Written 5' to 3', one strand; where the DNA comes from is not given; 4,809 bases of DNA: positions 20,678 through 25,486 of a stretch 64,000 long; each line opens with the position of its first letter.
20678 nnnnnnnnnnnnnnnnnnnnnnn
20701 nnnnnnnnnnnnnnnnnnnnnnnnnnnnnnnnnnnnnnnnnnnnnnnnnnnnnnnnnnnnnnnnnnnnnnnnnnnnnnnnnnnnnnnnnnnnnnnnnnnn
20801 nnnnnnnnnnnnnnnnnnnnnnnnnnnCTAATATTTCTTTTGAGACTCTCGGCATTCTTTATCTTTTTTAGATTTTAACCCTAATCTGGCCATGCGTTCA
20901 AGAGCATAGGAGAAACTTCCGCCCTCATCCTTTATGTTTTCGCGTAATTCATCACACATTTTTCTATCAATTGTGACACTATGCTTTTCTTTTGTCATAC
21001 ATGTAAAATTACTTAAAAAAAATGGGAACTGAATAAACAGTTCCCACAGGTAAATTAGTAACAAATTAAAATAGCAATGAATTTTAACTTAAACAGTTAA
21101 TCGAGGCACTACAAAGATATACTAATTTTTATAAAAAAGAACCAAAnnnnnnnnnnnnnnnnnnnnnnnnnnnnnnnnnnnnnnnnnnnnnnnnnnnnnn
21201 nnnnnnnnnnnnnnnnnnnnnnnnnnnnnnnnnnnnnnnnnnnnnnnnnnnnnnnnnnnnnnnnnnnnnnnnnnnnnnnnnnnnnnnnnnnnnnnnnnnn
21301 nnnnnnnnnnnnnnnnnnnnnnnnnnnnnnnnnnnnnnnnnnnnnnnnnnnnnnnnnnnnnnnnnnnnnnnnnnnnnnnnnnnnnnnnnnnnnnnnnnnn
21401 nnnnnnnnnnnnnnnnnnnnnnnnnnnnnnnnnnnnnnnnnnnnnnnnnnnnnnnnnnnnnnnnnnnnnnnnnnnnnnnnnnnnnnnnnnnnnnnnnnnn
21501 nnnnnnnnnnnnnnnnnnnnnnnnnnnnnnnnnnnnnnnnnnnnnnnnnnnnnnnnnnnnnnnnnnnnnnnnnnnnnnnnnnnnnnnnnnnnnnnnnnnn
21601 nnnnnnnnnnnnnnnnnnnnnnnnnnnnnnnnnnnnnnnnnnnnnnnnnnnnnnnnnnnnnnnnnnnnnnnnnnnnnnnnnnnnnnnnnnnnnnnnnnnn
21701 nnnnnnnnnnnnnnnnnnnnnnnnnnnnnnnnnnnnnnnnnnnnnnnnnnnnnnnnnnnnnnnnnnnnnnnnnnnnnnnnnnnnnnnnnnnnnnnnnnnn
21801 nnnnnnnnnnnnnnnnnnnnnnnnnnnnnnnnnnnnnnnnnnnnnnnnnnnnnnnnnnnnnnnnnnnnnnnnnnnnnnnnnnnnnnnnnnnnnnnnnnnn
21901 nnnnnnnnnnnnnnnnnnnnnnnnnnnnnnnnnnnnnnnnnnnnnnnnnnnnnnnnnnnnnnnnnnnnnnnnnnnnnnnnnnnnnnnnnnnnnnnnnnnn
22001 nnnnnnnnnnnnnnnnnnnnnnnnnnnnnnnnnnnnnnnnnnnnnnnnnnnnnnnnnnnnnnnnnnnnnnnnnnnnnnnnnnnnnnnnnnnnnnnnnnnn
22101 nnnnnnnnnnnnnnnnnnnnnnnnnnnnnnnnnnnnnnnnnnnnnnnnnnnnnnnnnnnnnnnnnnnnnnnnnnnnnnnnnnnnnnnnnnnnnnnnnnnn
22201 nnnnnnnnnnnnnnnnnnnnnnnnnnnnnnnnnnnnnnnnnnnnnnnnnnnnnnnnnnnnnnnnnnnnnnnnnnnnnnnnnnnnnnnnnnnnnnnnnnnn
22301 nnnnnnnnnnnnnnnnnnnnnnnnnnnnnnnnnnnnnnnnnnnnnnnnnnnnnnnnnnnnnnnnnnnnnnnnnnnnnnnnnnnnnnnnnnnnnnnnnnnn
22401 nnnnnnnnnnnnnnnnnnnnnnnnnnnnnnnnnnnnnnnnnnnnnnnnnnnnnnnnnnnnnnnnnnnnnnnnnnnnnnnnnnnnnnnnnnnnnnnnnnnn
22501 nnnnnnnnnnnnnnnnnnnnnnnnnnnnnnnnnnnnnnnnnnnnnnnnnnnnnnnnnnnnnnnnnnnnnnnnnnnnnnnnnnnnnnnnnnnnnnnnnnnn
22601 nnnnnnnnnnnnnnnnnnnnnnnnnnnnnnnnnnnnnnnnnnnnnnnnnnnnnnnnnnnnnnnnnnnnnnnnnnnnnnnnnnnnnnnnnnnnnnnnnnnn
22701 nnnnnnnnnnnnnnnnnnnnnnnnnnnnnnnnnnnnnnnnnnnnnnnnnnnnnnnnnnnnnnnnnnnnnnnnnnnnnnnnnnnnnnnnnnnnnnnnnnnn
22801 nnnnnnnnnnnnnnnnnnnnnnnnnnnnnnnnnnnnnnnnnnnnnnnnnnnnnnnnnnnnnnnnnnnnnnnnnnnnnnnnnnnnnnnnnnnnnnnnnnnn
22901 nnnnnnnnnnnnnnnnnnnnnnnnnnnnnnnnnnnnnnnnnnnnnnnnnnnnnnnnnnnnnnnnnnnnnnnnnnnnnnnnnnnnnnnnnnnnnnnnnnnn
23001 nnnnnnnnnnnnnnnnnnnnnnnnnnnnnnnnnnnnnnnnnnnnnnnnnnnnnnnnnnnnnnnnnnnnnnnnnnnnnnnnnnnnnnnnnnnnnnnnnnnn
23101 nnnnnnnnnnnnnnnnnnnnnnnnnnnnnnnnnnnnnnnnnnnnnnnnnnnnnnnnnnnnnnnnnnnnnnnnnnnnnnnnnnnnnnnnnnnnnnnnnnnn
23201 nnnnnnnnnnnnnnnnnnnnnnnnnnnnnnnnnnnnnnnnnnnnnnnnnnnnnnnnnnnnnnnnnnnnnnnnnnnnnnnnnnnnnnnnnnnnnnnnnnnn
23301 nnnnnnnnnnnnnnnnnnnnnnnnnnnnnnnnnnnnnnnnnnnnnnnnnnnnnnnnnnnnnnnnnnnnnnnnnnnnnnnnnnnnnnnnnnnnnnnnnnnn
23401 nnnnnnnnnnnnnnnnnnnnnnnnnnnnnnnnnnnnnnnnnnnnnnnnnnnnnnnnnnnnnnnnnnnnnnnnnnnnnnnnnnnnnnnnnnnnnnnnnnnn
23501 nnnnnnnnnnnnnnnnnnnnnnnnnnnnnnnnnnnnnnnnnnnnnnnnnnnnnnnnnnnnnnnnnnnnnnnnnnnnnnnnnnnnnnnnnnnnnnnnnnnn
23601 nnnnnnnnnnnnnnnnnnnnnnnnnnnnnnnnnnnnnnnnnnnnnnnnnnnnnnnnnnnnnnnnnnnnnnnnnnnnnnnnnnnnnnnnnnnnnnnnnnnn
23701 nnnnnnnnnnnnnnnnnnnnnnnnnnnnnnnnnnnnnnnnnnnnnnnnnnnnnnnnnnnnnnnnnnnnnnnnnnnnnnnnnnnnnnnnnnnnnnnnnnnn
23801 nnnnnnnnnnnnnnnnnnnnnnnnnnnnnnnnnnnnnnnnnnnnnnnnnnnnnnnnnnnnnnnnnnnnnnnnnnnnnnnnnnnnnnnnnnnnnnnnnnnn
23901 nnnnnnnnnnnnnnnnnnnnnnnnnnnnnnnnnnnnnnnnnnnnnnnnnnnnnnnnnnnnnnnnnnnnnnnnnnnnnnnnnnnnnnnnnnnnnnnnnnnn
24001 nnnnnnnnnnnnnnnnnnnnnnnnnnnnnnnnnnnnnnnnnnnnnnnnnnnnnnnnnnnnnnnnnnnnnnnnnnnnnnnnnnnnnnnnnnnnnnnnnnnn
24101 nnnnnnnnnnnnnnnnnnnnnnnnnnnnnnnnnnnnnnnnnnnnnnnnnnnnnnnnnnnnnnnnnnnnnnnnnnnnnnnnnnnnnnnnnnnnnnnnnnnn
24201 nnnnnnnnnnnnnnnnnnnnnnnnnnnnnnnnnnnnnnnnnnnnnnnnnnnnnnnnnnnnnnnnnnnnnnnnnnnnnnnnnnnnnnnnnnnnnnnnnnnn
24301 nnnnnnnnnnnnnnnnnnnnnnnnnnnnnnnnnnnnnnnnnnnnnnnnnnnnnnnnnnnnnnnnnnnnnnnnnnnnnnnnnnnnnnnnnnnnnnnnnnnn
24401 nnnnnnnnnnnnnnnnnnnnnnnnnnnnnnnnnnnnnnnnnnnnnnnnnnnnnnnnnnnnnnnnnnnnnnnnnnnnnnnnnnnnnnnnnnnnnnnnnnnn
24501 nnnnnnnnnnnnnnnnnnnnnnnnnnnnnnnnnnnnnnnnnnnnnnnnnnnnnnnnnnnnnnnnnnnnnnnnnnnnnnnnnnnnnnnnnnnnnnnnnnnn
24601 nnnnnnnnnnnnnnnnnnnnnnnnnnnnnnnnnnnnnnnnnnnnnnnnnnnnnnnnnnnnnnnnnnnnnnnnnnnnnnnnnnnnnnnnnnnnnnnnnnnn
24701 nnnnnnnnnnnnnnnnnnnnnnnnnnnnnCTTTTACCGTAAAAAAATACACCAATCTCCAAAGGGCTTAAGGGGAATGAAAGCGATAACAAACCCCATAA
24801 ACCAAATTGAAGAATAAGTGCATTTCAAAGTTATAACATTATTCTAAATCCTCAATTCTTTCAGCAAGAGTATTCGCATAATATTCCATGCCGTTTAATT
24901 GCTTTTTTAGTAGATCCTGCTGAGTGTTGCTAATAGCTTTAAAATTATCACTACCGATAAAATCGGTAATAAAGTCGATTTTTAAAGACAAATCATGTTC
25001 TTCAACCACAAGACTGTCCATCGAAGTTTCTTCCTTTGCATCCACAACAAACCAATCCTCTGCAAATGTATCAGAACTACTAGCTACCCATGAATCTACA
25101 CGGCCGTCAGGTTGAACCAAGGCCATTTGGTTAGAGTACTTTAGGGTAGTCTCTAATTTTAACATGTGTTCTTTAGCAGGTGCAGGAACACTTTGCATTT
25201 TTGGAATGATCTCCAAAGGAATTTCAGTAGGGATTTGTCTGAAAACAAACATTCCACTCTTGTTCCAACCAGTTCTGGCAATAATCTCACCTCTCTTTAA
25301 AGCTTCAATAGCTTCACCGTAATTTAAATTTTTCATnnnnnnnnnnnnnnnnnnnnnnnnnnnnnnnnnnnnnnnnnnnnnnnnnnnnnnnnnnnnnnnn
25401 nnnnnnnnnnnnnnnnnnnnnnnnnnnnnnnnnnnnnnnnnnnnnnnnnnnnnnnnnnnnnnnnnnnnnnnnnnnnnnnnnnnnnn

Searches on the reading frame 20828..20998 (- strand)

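Call 47: search_protein_families(library=pfam, proteins=[window:20828-20998:-], max_evalue=0.01)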
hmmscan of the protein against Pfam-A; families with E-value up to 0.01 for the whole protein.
window:20828-20998:- (56 aa): 1 family
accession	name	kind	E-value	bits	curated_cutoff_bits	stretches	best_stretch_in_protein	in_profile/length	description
PF01402.27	RHH_1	-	0.00075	19.8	20.5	1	7-41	3-37/39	Ribbon-helix-helix protein, copG family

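Call 82: search_protein_families(library=phrogs, proteins=[window:20828-20998:-], max_evalue=0.1)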
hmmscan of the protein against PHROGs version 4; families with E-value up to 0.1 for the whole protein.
window:20828-20998:- (56 aa): 0 families

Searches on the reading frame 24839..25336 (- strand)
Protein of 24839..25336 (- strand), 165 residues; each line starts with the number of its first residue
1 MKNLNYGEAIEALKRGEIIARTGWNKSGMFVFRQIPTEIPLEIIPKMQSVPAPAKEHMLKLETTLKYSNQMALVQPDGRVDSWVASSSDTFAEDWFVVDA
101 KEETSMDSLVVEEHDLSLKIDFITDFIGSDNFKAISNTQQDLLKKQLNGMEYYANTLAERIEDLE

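Call 8: search_protein_families(library=phrogs, proteins=[window:24839-25336:-], max_evalue=0.01)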
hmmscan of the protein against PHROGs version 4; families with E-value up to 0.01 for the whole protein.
window:24839-25336:- (165 aa): 8 families
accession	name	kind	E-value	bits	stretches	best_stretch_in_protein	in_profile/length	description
phrog_1048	-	unknown function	4.5e-20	73.5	1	2-108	108-204/211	-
phrog_872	-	unknown function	4.5e-19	70.1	1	3-99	88-172/172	-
phrog_774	-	unknown function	2.1e-12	48.4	1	103-165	64-126/134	-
phrog_32732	-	unknown function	1.3e-07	32.5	1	88-162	79-157/159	-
phrog_30130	-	unknown function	5.7e-06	26.7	1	4-97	176-258/262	-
phrog_3934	-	unknown function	2.5e-05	24.7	1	102-164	108-170/336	-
phrog_31816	-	unknown function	0.00076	20.7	1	108-164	53-109/113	-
phrog_15270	-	unknown function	0.0012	19.7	1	99-162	64-126/137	-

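Call 47: search_protein_families(library=pfam, proteins=[window:24839-25336:-], max_evalue=0.01)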
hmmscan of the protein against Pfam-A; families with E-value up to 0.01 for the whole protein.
window:24839-25336:- (165 aa): 2 families
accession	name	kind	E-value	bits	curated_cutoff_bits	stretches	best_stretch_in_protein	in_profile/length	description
PF11195.14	Tad2-like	-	2.1e-17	63.8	25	1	5-98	2-73/73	Thoeris anti-defense 2-like domain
PF21825.2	crAss001_48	-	1.3e-12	47.9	24.8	1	107-163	5-61/61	crAss001_48 related protein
